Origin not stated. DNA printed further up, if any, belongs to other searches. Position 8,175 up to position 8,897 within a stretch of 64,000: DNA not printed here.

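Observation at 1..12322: Candidate uncharacterised signalling system: PAS-rich sigma-54 activator + coupled STAS-like protein pairs + PAS protein + two orphan soluble PAS kinases, with no receiver domain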

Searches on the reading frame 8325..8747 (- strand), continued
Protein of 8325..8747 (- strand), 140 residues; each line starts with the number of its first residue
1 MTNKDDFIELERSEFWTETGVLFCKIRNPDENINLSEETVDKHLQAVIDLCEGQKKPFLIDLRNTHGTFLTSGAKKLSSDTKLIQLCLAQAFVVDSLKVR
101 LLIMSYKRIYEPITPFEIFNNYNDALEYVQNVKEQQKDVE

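Call 38: find_homologous_proteins(query=A3, max_evalue=0.001)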
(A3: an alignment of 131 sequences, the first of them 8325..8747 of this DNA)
Query A3 (131 sequences) (140 aa, profile of the alignment): 23 proteins with E <= 0.001 among 1519 candidates.
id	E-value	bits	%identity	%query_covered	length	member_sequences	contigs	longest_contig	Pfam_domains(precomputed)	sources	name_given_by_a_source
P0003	6.9e-44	167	64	95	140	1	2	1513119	PF25056.2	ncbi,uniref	ncbi:hypothetical protein VP395_06050 [Mariniflexile soesokkakense]|uniref:DUF7793 domain-containing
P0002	3.5e-43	165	61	100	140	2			PF25056.2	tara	tara:strand:+ start:127213 stop:127635 length:423 start_codon:yes stop_codon:yes gene_type:complete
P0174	1.1e-42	163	43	89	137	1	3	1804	PF25056.2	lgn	-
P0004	8.0e-42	160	59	95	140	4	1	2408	PF25056.2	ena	-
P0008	1.7e-41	159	52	95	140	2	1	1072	PF25056.2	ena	-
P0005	2.8e-41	158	59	95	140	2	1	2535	PF25056.2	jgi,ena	-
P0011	7.4e-41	157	50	96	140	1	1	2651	PF25056.2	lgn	-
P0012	8.4e-41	157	39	96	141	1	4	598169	PF25056.2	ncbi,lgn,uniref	ncbi:hypothetical protein WNY78_08255 [Psychroserpens sp. AS72]|uniref:DUF7793 family protein n=1 Ta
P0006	1.0e-40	157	54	95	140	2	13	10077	PF25056.2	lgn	-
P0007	1.1e-40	156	53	95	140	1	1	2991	PF25056.2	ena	-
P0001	5.7e-40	154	100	100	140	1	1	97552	PF25056.2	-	-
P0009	1.2e-39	153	52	91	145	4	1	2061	PF25056.2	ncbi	-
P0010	2.2e-38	149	52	98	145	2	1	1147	PF25056.2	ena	-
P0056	4.0e-35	138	22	88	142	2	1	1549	-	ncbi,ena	-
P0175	1.5e-34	137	24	88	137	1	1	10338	-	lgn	-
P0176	1.4e-33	133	21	87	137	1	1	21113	-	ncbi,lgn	-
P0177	4.3e-33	132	35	86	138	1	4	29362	PF25056.2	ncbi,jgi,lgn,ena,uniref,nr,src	ncbi:hypothetical protein [Xanthomarina sp.]|uniref:DUF7793 family protein n=1 Tax=Xanthomarina sp. 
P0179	1.2e-30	124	27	91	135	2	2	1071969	-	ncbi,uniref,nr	ncbi:hypothetical protein L3X39_04675 [Sabulilitoribacter multivorans]|uniref:STAS domain-containing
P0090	3.3e-27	113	21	71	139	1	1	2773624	-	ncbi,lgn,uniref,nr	ncbi:hypothetical protein GGR42_000830 [Saonia flava]|uniref:Uncharacterized protein n=1 Tax=Saonia 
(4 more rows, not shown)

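Call 39: find_encoding_contigs(protein=P0179, flank=8000, max_places=2)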
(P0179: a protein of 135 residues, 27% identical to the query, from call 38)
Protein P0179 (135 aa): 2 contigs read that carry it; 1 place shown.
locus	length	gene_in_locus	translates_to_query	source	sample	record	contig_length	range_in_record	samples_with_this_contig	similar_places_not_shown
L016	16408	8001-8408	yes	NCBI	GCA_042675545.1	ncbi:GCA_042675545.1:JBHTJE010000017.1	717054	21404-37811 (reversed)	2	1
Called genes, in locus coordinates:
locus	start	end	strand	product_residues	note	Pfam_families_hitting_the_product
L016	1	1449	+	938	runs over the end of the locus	PF20973:VUPS, PF08448:PAS_4, PF00989:PAS, PF08448:PAS_4, PF00989:PAS, PF08448:PAS_4, PF08447:PAS_3, PF00989:PAS, +5 more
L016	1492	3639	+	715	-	PF00989:PAS, PF08447:PAS_3, PF08448:PAS_4 (weak), PF13426:PAS_9, PF00512:HisKA, PF02518:HATPase_c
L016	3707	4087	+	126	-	PF00072:Response_reg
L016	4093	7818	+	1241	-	PF00072:Response_reg, PF01590:GAF, PF13185:GAF_2, PF13426:PAS_9, PF00989:PAS, PF08448:PAS_4, PF13426:PAS_9, PF13426:PAS_9, +14 more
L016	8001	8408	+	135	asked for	-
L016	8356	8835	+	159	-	PF25056:DUF7793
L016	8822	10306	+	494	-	PF24820:Diguanyl_cycl_sensor (faint), PF08448:PAS_4 (faint), PF13426:PAS_9, PF08447:PAS_3 (faint), PF00989:PAS, PF13188:PAS_8 (weak), PF13426:PAS_9, PF02518:HATPase_c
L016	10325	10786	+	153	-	PF00072:Response_reg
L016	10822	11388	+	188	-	-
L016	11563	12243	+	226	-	PF13715:CarbopepD_reg_2 (weak), PF07715:Plug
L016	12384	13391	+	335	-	PF00356:LacI, PF00532:Peripla_BP_1, PF13407:Peripla_BP_4, PF13377:Peripla_BP_3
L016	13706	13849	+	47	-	-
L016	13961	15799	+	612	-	PF13176:TPR_7 (faint), PF13181:TPR_8 (faint), PF13374:TPR_10 (faint), PF00515:TPR_1 (weak), PF13424:TPR_12, PF02518:HATPase_c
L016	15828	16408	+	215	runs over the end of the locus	PF00072:Response_reg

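Call 40: find_encoding_contigs(protein=P0090, flank=8000, max_places=2)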
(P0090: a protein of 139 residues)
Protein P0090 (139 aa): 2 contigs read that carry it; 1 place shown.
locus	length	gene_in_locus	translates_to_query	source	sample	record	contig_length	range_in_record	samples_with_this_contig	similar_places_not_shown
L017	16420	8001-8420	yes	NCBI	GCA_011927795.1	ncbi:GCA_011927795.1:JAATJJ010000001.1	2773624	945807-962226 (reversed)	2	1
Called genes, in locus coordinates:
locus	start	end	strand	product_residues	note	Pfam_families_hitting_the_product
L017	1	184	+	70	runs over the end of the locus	-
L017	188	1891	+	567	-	PF00317:Ribonuc_red_lgN, PF02867:Ribonuc_red_lgC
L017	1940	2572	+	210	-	-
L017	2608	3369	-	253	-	PF00106:adh_short, PF08659:KR, PF23441:SDR (weak), PF13561:adh_short_C2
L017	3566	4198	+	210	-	-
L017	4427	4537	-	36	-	-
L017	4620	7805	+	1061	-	PF00989:PAS, PF08448:PAS_4, PF13426:PAS_9, PF08448:PAS_4, PF08447:PAS_3, PF00989:PAS, PF13426:PAS_9, PF01590:GAF, +10 more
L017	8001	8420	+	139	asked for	-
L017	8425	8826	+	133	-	PF25056:DUF7793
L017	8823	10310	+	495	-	PF00989:PAS (faint), PF08448:PAS_4 (faint), PF13188:PAS_8 (faint), PF13426:PAS_9, PF02518:HATPase_c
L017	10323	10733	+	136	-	PF00072:Response_reg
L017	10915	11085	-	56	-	-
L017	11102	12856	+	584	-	PF22807:TrAA12, PF07995:GSDH, PF00034:Cytochrom_C, PF13442:Cytochrome_CBB3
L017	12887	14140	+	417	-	PF07969:Amidohydro_3 (faint), PF01979:Amidohydro_1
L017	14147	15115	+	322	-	PF03737:RraA-like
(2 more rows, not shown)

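Call 41: find_encoding_contigs(protein=P0176, flank=8000, max_places=2)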
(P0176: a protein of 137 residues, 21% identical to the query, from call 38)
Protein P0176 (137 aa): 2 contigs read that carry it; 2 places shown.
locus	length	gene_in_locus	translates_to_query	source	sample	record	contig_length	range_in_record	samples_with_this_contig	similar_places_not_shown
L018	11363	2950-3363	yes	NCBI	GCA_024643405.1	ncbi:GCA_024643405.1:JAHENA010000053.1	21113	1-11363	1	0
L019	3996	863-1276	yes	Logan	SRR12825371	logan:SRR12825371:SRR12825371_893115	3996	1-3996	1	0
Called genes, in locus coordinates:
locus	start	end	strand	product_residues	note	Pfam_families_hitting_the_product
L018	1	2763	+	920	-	?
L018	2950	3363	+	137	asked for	-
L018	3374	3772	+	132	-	PF25056:DUF7793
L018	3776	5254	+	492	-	PF00989:PAS, PF08448:PAS_4 (faint), PF13426:PAS_9, PF08447:PAS_3 (weak), PF00989:PAS (weak), PF13188:PAS_8 (weak), PF13426:PAS_9, PF02518:HATPase_c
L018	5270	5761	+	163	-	PF00072:Response_reg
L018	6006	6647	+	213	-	-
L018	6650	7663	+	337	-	PF00389:2-Hacid_dh, PF07991:KARI_N (faint), PF02826:2-Hacid_dh_C, PF03446:NAD_binding_2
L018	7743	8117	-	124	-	PF09579:Spore_YtfJ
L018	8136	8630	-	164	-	-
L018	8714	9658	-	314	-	PF03734:YkuD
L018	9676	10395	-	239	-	PF08534:Redoxin, PF00578:AhpC-TSA, PF10417:1-cysPrx_C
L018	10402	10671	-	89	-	PF00403:HMA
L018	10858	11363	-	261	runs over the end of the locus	PF13648:Lipocalin_4 (weak)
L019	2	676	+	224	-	?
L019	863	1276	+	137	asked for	-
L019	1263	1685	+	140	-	PF25056:DUF7793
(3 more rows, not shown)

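Call 47: search_solved_structures(query=A3, max_evalue=10, show_alignments=3)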
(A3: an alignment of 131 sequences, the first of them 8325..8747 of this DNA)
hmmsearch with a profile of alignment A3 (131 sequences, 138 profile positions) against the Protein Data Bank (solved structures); distinct sequences matched with E-value up to 10: 10.
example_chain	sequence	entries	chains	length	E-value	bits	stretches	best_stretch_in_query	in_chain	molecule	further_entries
3bl4_A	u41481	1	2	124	4.3e-09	39.4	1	15-127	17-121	Uncharacterized protein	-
8w0p_A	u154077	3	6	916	0.16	14.9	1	44-86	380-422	RM.BsaXI | site-specific DNA-methyltransferase (adenine-specific)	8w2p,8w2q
8ih8_A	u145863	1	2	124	0.24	14.3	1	32-86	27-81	Anti-sigma-F factor antagonist RsfB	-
7p3a_A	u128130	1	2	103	0.67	12.9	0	2-44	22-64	RNA transcription, translation and transport factor protein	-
1n7z_A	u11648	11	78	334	0.98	12.3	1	83-132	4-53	baseplate structural protein gp8 | Baseplate wedge protein gp8 | gp8, baseplate wedge protein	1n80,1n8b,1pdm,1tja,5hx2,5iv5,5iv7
9ula_A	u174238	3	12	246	1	12.3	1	10-58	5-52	Enoyl-CoA hydratase/isomerase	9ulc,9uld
7eum_C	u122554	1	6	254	1.1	12.2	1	10-58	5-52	Enoyl-CoA hydratase/isomerase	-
28bq_A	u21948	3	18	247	1.2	12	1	11-58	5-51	Enoyl-CoA hydratase/isomerase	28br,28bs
3f9v_A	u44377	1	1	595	3.3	10.6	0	36-80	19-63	Minichromosome maintenance protein MCM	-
6mii_A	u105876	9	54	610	3.3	10.6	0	36-80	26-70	Minichromosome maintenance protein MCM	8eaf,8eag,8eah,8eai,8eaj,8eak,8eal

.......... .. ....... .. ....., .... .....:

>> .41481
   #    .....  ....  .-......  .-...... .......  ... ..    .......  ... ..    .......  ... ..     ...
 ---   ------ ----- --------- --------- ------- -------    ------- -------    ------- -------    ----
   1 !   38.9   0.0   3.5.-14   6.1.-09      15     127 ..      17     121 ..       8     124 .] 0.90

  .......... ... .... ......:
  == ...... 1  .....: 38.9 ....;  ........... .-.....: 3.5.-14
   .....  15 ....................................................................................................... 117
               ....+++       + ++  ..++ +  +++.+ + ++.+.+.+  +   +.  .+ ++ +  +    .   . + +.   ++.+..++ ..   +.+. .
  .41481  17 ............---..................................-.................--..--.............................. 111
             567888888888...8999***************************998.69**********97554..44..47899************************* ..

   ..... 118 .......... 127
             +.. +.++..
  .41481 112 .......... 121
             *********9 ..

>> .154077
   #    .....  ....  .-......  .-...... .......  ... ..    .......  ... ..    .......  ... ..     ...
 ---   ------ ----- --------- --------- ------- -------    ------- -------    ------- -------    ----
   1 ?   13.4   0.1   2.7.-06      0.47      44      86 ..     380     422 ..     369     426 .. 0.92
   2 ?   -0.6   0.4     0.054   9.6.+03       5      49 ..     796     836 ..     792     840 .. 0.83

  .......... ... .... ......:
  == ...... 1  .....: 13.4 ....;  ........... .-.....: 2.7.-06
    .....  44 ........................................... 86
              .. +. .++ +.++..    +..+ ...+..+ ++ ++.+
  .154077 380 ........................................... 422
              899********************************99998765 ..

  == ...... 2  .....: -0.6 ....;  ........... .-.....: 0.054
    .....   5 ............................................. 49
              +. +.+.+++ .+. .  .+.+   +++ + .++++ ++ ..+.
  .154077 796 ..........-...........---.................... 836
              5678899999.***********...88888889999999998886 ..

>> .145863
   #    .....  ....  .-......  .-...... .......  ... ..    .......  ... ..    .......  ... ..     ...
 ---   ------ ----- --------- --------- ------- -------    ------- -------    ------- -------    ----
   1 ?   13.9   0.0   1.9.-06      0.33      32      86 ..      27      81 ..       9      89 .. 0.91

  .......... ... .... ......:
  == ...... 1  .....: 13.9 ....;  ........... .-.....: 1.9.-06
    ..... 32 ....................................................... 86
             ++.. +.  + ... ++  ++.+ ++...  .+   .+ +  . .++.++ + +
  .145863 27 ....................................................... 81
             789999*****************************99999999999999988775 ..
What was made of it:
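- Closest known: DUF3478/SpoIIAA-like. Same: 3bl4 is the only solved sequence relative of the family (E 4e-9 with the broad profile, call 47).
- Tried and rejected: The broader profile was needed to reach 3bl4 (call 47).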

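Call 48: search_protein_families(library=pfam, proteins=[L002:14718-15473:+, L015:12418-13887:+, L015:10448-12415:+, L002:15577-17319:+, L016:4093-7818:+, L016:8822-10306:+, L016:8001-8408:+], max_evalue=1)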
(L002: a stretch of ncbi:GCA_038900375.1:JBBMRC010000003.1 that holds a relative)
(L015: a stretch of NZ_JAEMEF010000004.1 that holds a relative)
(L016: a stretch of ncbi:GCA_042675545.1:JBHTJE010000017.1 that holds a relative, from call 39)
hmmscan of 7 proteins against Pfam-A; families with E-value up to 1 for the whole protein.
L002:14718-15473:+ (251 aa): 1 family
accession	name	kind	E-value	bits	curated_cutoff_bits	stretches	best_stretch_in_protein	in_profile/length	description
PF10983.13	DUF2793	-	0.05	13.9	27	1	61-87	61-87/87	Protein of unknown function (DUF2793)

L015:12418-13887:+ (489 aa): 2 families
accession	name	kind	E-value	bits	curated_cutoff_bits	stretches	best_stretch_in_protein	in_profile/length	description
PF20158.4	Cas5fv_helical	-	0.074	13.6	25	1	288-315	128-155/158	Cas5fv helical domain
PF10983.13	DUF2793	-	0.22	11.9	27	1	60-88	59-87/87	Protein of unknown function (DUF2793)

L015:10448-12415:+ (655 aa): 2 families
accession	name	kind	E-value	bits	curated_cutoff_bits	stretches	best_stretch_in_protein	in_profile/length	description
PF18962.6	Por_Secre_tail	-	1.8e-06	28.6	27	1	582-652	1-73/75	Secretion system C-terminal sorting domain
PF10988.14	DUF2807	-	0.76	9.9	24.2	1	81-173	39-131/181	Putative auto-transporter adhesin, head GIN domain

L002:15577-17319:+ (580 aa): 2 families
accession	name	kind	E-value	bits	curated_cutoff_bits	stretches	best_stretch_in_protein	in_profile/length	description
PF18962.6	Por_Secre_tail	-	1.1e-09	38.9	27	1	523-578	19-74/75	Secretion system C-terminal sorting domain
PF25158.1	ABCA11_C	-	0.039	14.3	27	0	78-97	19-38/55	ABC transporter A family member 11-like, C-terminal domain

L016:4093-7818:+ (1241 aa): 23 families
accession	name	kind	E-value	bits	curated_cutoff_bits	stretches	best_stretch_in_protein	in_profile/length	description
PF00158.32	Sigma54_activat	-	2.9e-70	235.7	20.2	1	935-1098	5-168/168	Sigma-54 interaction domain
PF13426.13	PAS_9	-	1e-43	148.3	27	3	601-703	2-103/103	PAS domain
PF00989.32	PAS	-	1.4e-25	90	22.6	3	468-568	6-106/113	PAS fold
PF25601.1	AAA_lid_14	-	5.3e-25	87.5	27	1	1103-1179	1-77/87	AAA+ ATPase lid domain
PF00072.30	Response_reg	-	2.8e-24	85.9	30.2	1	4-116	1-110/111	Response regulator receiver domain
PF08448.16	PAS_4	-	2.4e-23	82.9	23.1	3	469-579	1-109/110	PAS fold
PF14532.12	Sigma54_activ_2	-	2.9e-19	70.1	25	1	939-1102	8-138/138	Sigma-54 interaction domain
PF01590.32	GAF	-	3.2e-19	70.2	22.4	2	236-330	43-133/133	GAF domain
PF13188.13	PAS_8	-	1.1e-16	60.4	21.8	3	598-643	9-55/65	PAS domain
PF13185.12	GAF_2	-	1.6e-16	61.2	28.6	2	187-330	2-135/136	GAF domain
PF08447.18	PAS_3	-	1.6e-14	54.4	25.6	2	485-564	1-81/89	PAS fold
PF24820.1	Diguanyl_cycl_sensor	-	2e-10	41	28.1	2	595-633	1-39/109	Diguanylate cyclase-like sensor domain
PF07728.20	AAA_5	-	1.8e-07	31.7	22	1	955-1075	2-125/139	AAA domain (dynein-related subfamily)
PF24990.1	PAS_13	-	1.5e-06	29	27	2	483-508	10-35/143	ERT1/acuK family PAS domain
PF12860.13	PAS_7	-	6.4e-06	26.7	27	2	469-501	1-33/115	PAS fold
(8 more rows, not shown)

L016:8822-10306:+ (494 aa): 12 families
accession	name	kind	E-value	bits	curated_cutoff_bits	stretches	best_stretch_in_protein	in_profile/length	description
PF13426.13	PAS_9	-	7.6e-26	90.8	27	2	154-258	3-103/103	PAS domain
PF02518.31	HATPase_c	-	9.7e-25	87.6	26.4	1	382-491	3-108/111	Histidine kinase-, DNA gyrase B-, and HSP90-like ATPase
PF00989.32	PAS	-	1.5e-16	60.8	22.6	2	143-240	2-95/113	PAS fold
PF08448.16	PAS_4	-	6.8e-12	46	23.1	2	25-126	7-107/110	PAS fold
PF13188.13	PAS_8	-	1.4e-10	41.1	21.8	2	143-188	2-43/65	PAS domain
PF24820.1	Diguanyl_cycl_sensor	-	1.4e-08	35.1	28.1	2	156-246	9-101/109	Diguanylate cyclase-like sensor domain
PF08447.18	PAS_3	-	2.3e-05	25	25.6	1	36-114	2-82/89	PAS fold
PF14501.12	HATPase_c_5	-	6.9e-05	23.1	22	1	385-479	6-91/102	GHKL domain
PF13581.12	HATPase_c_2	-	0.00031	21.2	27.4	1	393-475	40-113/127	Histidine kinase-like ATPase domain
PF00512.31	HisKA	-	0.0026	18.2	26.9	1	275-329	4-58/66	His Kinase A (phospho-acceptor) domain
PF25416.1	GRHL1_C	-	0.0092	16.3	27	0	116-162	15-62/90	GRHL1-like, C-terminal domain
PF00411.24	Ribosomal_S11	-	0.1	13.4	25.1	0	147-176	5-34/110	Ribosomal protein S11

L016:8001-8408:+ (135 aa): 1 family
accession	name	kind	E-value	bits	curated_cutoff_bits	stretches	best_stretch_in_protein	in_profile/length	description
PF25056.1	DUF7793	-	0.00044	20.7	26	1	12-126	1-111/113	Domain of unknown function (DUF7793)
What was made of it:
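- One orthologous EBP itself carries an N-terminal REC (call 48).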
